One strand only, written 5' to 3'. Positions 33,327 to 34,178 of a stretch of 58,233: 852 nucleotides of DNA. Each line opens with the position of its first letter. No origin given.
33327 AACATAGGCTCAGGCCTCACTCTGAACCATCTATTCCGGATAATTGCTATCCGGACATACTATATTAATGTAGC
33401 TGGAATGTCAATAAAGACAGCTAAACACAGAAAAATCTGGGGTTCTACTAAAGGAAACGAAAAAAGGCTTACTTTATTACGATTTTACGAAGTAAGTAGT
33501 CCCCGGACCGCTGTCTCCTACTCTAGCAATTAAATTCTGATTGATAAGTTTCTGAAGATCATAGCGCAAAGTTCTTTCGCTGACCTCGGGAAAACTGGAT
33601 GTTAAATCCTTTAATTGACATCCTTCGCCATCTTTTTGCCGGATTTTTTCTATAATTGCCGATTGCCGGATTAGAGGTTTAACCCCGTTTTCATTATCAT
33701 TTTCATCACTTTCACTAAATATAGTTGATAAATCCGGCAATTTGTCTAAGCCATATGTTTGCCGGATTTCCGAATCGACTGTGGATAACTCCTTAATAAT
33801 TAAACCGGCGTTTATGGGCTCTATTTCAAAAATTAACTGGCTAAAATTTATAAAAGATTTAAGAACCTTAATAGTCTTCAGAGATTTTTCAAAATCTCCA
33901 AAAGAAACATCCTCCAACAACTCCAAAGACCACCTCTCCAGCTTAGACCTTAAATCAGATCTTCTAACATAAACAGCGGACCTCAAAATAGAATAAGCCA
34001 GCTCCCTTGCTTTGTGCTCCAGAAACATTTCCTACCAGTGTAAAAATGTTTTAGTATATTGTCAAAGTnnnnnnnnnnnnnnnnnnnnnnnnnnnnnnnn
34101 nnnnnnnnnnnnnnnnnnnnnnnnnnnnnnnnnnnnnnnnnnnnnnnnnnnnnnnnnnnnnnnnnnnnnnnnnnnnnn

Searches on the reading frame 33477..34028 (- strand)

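Call 7: search_protein_families(library=pfam, proteins=[window:33477-34028:-], max_evalue=0.001)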
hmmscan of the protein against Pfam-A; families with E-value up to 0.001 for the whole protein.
window:33477-34028:- (183 aa): 1 family
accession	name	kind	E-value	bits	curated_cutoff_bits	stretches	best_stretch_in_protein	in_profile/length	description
PF08220.18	HTH_DeoR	-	2.4e-05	24.4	21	1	121-170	1-47/57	DeoR-like helix-turn-helix domain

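Call 50: search_protein_families(library=ncbifam, proteins=[window:33477-34028:-], max_evalue=0.001)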
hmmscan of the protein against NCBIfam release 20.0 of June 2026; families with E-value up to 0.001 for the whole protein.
window:33477-34028:- (183 aa): 1 family
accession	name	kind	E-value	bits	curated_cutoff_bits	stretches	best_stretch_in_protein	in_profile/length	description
NF041397.1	TranRegGlpR_Halo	equivalog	6.4e-05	22.7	300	1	118-170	3-52/253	HTH-type transcriptional regulator GlpR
